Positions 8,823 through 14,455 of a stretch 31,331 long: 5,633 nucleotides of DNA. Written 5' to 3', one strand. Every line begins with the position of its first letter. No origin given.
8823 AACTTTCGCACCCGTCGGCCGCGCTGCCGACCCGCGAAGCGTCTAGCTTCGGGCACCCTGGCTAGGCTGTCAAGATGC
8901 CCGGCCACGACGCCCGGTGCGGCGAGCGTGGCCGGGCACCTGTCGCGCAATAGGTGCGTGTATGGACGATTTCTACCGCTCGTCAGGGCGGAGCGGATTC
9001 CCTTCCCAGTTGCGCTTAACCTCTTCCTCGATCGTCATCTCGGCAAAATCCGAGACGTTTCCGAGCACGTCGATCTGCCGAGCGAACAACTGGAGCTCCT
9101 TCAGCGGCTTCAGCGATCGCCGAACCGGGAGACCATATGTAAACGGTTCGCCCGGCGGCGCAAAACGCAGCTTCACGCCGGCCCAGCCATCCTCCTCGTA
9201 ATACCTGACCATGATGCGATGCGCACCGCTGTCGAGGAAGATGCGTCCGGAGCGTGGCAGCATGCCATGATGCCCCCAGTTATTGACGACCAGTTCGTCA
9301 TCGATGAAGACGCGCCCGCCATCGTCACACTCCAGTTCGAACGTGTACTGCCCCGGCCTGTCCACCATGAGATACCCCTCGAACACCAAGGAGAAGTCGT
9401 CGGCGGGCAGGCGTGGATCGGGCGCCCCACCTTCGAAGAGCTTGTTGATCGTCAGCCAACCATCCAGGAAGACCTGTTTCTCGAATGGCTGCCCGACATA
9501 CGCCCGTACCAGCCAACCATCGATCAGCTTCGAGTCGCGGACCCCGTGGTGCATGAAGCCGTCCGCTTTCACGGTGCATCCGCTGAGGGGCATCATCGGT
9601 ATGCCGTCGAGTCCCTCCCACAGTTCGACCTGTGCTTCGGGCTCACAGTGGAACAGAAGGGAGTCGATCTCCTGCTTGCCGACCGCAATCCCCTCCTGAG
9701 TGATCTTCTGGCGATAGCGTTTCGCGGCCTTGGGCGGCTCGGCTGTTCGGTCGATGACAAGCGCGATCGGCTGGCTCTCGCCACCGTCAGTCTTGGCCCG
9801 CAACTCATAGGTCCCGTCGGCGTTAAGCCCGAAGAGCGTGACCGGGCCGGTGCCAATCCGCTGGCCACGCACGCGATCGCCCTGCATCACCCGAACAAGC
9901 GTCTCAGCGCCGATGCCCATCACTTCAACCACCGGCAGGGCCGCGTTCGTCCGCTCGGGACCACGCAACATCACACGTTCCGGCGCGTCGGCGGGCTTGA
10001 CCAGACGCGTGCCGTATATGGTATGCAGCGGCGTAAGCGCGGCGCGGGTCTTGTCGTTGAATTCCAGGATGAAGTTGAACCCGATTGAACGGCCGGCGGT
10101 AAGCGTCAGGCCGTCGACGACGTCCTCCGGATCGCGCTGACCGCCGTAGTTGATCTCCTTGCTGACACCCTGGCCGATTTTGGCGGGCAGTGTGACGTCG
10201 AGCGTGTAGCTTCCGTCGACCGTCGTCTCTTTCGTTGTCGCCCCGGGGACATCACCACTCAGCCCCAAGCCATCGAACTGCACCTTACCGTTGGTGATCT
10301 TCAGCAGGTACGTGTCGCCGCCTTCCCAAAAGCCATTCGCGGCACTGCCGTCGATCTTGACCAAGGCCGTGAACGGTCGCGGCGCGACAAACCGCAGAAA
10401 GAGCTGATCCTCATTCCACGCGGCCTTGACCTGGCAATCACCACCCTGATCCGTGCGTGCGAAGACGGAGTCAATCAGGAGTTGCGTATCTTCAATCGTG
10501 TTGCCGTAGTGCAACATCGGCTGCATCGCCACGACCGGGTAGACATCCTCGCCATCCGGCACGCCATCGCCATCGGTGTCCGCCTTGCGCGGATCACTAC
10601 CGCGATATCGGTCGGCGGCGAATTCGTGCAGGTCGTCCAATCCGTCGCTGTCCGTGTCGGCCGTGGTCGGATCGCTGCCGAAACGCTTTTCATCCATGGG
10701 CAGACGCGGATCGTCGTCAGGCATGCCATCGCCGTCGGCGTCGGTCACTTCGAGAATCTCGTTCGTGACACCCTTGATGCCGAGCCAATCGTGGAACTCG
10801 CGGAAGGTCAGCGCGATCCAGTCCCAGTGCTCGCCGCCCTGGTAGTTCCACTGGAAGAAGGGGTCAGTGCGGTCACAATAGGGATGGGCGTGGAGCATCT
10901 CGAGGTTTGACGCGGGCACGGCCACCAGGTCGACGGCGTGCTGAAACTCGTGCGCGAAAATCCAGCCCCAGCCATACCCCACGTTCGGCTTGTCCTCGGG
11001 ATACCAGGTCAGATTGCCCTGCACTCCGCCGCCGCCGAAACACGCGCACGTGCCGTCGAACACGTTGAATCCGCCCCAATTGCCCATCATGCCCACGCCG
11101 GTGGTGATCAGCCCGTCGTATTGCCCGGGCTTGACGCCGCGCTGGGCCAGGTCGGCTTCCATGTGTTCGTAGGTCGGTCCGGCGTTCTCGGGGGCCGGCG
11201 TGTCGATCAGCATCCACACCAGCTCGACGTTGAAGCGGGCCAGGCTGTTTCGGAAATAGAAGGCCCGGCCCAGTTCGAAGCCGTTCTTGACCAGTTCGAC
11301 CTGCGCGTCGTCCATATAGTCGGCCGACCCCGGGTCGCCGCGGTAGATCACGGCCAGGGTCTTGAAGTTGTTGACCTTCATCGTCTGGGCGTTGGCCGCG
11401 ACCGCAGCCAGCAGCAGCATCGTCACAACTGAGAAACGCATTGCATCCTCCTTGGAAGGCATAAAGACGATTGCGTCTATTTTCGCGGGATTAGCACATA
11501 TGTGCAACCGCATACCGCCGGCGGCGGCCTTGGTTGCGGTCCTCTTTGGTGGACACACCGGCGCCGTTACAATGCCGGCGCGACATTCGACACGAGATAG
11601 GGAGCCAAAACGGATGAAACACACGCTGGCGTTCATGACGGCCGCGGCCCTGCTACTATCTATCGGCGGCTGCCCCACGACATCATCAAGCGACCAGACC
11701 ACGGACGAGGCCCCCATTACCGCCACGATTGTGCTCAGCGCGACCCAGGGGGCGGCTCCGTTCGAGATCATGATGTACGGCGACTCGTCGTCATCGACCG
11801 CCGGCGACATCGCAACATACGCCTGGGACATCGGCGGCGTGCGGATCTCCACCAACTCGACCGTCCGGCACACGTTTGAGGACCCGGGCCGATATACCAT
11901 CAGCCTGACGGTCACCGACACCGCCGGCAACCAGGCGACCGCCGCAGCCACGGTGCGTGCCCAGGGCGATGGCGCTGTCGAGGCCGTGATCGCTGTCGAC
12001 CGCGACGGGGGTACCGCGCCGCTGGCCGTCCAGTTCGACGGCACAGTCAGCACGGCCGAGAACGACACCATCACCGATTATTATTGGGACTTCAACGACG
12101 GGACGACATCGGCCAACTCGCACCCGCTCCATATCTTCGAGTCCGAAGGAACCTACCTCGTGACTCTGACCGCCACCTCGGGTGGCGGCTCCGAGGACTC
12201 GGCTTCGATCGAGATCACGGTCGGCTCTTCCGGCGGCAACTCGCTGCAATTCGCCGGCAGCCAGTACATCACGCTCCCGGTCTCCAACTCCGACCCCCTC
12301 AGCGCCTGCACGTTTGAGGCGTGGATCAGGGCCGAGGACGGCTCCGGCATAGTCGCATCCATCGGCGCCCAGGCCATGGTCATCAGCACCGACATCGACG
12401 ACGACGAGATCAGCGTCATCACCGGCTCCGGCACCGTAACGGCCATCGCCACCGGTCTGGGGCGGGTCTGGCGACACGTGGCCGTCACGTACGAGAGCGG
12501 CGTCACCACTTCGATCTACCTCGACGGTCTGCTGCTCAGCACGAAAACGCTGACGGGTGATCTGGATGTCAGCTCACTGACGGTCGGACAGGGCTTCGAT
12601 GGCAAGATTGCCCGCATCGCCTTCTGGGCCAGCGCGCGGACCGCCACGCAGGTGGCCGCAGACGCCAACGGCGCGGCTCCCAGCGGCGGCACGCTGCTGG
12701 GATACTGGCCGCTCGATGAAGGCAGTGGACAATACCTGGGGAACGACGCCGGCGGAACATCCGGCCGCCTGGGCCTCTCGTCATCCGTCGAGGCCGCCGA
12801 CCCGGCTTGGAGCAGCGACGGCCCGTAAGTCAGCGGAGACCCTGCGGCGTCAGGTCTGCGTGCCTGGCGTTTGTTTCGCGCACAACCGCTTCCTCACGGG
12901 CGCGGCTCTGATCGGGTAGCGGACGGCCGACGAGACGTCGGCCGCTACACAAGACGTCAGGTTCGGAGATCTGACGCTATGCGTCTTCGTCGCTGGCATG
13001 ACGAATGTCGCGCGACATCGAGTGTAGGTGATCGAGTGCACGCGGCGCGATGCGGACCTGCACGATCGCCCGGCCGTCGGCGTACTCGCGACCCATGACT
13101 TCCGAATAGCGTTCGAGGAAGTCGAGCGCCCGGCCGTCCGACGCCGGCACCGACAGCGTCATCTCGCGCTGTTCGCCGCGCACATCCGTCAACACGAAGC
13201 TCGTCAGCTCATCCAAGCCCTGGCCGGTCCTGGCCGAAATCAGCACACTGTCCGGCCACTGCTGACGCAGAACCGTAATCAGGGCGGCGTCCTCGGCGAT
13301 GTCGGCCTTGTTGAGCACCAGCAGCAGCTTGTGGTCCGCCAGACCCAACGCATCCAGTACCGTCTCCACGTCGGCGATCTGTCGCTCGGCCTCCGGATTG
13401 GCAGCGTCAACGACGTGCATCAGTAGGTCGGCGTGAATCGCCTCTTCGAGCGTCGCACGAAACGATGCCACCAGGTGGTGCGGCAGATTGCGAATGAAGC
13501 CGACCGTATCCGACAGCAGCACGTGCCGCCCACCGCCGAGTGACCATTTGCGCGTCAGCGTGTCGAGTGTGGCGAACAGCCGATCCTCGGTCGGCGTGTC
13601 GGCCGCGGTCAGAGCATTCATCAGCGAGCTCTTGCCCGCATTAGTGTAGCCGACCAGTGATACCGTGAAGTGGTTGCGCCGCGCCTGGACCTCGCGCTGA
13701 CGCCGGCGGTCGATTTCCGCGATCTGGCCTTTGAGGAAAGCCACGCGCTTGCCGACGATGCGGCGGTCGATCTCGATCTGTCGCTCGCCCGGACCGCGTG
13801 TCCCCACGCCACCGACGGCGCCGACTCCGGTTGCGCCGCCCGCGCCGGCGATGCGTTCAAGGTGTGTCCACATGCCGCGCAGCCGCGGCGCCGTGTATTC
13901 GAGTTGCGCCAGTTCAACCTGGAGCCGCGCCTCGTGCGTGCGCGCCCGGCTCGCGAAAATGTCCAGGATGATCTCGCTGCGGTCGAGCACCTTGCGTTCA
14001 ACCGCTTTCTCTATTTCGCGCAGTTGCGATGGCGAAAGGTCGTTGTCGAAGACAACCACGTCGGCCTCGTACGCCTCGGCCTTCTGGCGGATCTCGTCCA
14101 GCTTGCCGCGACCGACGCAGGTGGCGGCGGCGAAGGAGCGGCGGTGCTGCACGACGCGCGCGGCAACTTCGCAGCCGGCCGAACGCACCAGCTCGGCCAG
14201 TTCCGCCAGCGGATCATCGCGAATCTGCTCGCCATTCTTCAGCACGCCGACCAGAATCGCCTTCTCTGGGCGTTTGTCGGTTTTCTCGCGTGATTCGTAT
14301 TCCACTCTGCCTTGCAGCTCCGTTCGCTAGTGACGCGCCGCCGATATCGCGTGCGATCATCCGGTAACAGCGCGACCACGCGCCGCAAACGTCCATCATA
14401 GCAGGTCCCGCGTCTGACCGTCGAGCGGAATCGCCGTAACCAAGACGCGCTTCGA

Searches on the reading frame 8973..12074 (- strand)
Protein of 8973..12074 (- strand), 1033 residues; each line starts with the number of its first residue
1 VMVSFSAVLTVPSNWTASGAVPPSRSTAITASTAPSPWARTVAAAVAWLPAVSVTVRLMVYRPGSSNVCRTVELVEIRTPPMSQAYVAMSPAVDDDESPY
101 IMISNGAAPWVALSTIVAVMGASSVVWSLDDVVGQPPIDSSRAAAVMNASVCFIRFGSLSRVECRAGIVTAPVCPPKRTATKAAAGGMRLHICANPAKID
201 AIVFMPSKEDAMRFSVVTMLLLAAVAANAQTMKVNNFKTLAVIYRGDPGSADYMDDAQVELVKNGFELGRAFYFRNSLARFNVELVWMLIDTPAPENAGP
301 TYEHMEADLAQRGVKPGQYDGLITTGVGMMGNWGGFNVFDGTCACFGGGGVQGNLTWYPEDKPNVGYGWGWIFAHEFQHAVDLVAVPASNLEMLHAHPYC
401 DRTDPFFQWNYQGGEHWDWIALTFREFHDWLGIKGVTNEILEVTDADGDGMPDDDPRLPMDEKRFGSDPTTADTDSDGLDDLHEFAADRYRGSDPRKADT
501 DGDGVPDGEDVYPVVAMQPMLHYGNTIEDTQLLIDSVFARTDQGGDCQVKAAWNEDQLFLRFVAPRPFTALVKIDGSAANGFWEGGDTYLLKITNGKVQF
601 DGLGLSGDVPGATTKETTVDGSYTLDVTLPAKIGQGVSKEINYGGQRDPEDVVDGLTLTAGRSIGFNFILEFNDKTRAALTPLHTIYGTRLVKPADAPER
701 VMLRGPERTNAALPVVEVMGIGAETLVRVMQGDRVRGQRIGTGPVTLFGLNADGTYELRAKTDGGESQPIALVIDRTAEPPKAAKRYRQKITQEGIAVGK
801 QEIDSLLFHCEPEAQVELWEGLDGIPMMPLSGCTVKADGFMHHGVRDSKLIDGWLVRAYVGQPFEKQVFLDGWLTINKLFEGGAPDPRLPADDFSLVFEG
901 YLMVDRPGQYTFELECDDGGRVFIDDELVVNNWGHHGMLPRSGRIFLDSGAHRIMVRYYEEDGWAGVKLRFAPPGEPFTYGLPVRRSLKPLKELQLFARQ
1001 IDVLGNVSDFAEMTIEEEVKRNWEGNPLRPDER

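Call 48: search_protein_families(library=pfam, proteins=[window:8973-12074:-], max_evalue=0.1)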
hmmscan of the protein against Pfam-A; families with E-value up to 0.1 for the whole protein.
window:8973-12074:- (1033 aa): 2 families
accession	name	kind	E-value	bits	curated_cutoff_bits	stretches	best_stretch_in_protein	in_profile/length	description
PF07691.17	PA14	-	7.6e-15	55.4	24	1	887-975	39-137/147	PA14 domain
PF10528.15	GLEYA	-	0.0065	17.2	26.2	1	894-934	1-41/91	GLEYA domain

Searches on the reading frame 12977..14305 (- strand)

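Call 12: search_protein_families(library=pfam, proteins=[window:12977-14305:-], max_evalue=0.001)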
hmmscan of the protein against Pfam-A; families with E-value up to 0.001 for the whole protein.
window:12977-14305:- (442 aa): 8 families
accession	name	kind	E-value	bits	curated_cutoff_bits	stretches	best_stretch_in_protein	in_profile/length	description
PF13167.11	GTP-bdg_N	-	4.4e-31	107.7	25.4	1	32-118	3-89/89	GTP-binding GTPase N-terminal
PF16360.10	GTP-bdg_M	-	2.7e-25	89.2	29.5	1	120-209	1-79/79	GTP-binding GTPase Middle Region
PF01926.29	MMR_HSR1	-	6.5e-21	75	21.9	1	215-333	2-113/113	50S ribosome-binding GTPase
PF03193.22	RsgA_GTPase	-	9.2e-06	26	30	0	201-235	95-129/174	RsgA GTPase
PF02421.24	FeoB_N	-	2.8e-05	24.1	27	1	214-368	2-153/156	Ferrous iron transport protein B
PF02492.25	cobW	-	0.00015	21.8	20.7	0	263-349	87-168/180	CobW/HypB/UreG, nucleotide-binding domain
PF16897.10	MMR_HSR1_Xtn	-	0.00041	20.7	35.2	1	326-369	57-98/106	C-terminal region of MMR_HSR1 domain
PF00350.29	Dynamin_N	-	0.00069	20.1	27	0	216-240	2-27/168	Dynamin family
